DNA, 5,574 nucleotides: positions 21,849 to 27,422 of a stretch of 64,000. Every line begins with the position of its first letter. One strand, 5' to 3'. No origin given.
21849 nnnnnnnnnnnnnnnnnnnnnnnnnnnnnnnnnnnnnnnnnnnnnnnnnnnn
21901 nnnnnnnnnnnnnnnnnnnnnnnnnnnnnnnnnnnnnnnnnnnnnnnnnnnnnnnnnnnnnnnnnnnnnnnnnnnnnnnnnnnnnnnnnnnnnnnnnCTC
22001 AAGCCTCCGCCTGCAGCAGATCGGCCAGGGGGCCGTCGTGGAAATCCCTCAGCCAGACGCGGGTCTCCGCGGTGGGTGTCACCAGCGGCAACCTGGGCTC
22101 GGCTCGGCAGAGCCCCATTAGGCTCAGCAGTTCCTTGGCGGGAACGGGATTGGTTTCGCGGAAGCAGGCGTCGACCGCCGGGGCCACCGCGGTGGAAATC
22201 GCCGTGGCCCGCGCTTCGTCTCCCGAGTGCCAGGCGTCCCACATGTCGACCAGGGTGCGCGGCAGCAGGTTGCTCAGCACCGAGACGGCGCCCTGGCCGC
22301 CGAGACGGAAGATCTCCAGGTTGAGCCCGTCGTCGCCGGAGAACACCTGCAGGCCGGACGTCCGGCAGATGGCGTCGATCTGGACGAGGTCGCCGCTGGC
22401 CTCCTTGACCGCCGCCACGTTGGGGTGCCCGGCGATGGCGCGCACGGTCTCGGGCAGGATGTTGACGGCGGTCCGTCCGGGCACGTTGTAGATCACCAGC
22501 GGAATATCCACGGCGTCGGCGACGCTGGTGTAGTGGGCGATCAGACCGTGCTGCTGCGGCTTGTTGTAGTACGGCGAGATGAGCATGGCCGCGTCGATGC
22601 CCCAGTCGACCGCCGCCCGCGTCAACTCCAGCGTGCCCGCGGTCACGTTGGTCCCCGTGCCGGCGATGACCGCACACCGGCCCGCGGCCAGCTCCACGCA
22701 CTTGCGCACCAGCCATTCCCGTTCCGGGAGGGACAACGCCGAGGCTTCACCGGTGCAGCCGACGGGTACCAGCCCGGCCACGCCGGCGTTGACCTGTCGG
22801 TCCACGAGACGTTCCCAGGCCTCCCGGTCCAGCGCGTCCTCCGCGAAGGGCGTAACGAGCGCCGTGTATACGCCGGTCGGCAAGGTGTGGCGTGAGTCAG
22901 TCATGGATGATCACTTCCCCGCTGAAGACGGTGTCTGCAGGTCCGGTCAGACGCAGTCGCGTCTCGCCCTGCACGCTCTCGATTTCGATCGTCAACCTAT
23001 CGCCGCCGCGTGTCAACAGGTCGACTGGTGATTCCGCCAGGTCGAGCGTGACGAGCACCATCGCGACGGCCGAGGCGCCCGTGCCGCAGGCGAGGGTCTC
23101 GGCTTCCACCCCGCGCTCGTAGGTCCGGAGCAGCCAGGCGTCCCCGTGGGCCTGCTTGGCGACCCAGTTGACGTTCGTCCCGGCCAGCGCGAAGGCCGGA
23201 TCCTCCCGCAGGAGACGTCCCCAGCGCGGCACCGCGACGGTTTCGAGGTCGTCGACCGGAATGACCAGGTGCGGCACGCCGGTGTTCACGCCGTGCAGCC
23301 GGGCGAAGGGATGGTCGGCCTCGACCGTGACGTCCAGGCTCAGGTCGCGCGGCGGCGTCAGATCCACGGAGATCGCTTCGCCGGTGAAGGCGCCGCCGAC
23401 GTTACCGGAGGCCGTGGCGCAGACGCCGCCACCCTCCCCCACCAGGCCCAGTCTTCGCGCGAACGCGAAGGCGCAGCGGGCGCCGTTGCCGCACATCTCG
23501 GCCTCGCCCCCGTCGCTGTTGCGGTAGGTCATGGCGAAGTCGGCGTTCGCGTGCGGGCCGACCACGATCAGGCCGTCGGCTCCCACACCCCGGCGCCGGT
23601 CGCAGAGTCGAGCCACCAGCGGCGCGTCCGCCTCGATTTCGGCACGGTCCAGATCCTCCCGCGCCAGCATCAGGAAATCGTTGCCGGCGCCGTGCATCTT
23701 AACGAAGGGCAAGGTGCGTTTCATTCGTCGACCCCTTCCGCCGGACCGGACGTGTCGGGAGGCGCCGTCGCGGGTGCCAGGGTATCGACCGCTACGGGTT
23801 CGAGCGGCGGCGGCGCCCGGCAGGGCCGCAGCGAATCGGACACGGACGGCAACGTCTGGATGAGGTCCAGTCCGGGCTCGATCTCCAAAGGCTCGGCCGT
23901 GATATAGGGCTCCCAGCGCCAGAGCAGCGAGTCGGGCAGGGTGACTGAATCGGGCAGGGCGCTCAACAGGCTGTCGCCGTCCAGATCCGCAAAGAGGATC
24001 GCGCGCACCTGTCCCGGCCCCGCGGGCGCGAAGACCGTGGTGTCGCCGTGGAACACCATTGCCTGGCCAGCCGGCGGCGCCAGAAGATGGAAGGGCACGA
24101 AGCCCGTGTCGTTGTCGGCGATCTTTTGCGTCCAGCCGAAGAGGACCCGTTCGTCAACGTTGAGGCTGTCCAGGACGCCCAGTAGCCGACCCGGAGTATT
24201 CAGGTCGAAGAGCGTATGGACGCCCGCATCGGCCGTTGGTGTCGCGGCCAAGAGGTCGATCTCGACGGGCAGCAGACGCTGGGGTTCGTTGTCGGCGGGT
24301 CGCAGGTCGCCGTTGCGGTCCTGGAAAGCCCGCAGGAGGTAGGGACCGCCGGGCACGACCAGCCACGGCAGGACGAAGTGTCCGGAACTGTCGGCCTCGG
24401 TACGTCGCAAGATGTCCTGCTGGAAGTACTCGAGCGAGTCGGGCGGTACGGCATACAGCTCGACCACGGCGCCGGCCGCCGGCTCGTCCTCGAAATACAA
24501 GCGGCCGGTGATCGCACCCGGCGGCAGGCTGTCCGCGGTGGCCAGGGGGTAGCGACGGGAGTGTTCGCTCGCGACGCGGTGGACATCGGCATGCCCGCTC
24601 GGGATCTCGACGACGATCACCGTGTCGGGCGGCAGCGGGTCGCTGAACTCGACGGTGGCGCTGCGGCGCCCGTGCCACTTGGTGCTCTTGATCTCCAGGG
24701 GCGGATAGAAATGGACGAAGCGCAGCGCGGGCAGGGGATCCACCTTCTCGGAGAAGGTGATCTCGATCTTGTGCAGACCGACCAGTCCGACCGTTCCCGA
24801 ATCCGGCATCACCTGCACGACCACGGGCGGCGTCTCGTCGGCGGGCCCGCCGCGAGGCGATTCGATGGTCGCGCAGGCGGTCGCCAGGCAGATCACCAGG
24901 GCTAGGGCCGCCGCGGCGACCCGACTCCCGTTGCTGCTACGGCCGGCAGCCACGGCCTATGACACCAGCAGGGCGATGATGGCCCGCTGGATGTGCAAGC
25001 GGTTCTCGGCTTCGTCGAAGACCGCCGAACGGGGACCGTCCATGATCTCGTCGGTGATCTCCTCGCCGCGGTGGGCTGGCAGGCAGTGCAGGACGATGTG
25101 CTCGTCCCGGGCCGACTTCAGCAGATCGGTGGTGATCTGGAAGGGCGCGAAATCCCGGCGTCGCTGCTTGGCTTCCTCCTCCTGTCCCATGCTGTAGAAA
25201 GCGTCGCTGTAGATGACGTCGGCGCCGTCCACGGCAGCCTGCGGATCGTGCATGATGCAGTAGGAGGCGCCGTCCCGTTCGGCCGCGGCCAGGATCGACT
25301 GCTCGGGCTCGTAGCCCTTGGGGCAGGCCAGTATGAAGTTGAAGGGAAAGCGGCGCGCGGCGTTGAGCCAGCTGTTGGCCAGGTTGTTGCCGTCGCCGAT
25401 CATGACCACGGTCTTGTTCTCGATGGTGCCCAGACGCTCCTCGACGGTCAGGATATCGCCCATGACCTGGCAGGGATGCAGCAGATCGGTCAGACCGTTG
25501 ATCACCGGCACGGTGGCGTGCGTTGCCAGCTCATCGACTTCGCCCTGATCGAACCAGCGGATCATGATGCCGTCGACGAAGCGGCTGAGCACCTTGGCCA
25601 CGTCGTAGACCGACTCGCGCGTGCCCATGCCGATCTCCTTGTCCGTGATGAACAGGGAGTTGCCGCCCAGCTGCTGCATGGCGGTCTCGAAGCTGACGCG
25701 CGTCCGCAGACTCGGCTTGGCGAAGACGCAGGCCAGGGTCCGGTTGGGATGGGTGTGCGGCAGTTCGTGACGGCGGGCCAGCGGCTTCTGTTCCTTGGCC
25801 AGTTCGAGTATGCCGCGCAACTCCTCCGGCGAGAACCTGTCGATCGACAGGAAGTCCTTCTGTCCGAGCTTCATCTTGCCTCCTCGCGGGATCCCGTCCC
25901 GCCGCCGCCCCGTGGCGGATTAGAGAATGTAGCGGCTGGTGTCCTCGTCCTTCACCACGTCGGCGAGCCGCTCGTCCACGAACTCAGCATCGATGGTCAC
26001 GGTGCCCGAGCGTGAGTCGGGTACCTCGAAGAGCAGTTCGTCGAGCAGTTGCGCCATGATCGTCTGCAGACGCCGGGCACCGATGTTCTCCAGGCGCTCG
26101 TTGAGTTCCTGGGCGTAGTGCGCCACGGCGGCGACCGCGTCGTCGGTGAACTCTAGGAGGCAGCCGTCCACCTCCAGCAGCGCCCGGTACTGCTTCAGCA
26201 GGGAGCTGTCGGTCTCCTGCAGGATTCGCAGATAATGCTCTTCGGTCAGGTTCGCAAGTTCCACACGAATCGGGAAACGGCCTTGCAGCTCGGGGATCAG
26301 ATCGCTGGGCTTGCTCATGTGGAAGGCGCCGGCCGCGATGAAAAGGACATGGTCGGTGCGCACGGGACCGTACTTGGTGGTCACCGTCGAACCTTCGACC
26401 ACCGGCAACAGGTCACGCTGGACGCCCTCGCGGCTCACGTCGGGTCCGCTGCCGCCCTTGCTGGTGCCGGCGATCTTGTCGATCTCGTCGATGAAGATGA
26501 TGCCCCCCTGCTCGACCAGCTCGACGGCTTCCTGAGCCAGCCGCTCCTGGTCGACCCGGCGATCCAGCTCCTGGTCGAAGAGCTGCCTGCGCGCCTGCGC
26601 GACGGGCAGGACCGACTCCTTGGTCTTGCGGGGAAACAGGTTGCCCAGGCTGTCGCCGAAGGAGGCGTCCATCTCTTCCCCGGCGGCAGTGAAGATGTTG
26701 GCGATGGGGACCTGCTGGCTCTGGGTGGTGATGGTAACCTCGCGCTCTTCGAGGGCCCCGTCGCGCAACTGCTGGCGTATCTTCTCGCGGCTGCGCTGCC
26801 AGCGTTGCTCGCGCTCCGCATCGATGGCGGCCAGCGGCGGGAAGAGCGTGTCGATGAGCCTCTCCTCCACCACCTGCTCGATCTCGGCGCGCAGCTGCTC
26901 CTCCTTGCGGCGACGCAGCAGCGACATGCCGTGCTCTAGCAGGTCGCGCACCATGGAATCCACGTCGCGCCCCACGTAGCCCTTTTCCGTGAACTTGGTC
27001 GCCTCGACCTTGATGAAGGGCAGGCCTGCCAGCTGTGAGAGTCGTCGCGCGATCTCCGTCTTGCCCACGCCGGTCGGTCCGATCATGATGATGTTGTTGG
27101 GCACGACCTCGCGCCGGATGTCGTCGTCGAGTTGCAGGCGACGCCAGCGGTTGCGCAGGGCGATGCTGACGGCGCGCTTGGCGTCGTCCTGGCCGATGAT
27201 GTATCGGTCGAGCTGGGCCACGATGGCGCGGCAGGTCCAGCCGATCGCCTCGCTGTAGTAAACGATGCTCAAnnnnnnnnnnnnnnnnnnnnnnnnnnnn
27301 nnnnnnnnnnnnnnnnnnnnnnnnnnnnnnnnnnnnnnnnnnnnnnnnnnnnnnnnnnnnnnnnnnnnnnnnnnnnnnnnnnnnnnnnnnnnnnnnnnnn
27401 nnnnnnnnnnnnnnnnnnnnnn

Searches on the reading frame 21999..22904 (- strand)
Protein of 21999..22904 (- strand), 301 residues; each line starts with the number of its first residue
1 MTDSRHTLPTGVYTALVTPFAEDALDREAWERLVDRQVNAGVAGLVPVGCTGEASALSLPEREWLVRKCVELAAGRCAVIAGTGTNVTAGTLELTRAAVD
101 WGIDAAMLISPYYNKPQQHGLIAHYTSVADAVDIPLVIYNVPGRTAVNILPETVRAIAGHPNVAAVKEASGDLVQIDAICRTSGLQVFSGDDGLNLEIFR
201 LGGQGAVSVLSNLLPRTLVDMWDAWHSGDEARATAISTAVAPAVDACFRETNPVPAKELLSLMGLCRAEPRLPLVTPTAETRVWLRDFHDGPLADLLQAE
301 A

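Call 67: search_protein_families(library=pfam, proteins=[window:21999-22904:-], max_evalue=0.0001)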
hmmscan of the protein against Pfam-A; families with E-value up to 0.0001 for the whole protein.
window:21999-22904:- (301 aa): 1 family
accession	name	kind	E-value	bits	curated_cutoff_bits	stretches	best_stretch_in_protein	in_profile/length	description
PF00701.28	DHDPS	-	1.8e-75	253.8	22.1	1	10-282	3-279/289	Dihydrodipicolinate synthetase family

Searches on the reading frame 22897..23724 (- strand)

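Call 67: search_protein_families(library=pfam, proteins=[window:22897-23724:-], max_evalue=0.0001)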
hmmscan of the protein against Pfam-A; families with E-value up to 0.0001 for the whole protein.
window:22897-23724:- (275 aa): 1 family
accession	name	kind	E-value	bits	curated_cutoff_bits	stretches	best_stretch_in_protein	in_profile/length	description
PF01678.24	DAP_epimerase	-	3.4e-41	140.6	34.7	2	7-110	1-101/121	Diaminopimelate epimerase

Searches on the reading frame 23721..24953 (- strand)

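Call 67: search_protein_families(library=pfam, proteins=[window:23721-24953:-], max_evalue=0.0001)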
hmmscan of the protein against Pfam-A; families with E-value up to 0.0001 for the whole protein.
window:23721-24953:- (410 aa): 1 family
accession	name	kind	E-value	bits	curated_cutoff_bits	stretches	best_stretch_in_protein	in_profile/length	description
PF13205.12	Big_5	-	2.1e-08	35.3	23.6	1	39-125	1-91/105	Bacterial Ig-like domain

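Call 69: search_protein_families(library=ncbifam, proteins=[window:23721-24953:-], max_evalue=1)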
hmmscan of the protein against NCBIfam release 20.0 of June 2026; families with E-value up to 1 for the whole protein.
window:23721-24953:- (410 aa): 0 families

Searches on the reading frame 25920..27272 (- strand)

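Call 38: search_protein_families(library=pfam, proteins=[window:25920-27272:-], max_evalue=0.001)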
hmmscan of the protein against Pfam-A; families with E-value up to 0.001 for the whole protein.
window:25920-27272:- (450 aa): 8 families
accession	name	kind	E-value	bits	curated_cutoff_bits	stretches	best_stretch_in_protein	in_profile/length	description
PF07724.20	AAA_2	-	1.1e-31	110.6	27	1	225-336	37-166/166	AAA domain (Cdc48 subfamily)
PF00004.35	AAA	-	1.2e-16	61.8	21.2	2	244-339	44-129/131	ATPase family associated with various cellular activities (AAA)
PF07728.20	AAA_5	-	6.6e-08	33.1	22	1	60-97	1-39/139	AAA domain (dynein-related subfamily)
PF13401.12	AAA_22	-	4.4e-06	27.5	27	1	60-140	7-84/130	AAA domain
PF13238.12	AAA_18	-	0.00017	22.5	29.4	1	61-132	1-54/128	AAA domain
PF00493.29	MCM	-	0.0002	21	23.3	0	14-82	15-81/224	MCM P-loop domain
PF13521.12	AAA_28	-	0.00036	21.2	27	0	61-134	2-76/164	AAA domain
PF13191.12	AAA_16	-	0.00072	20.5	32.6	0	56-177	22-132/167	AAA ATPase domain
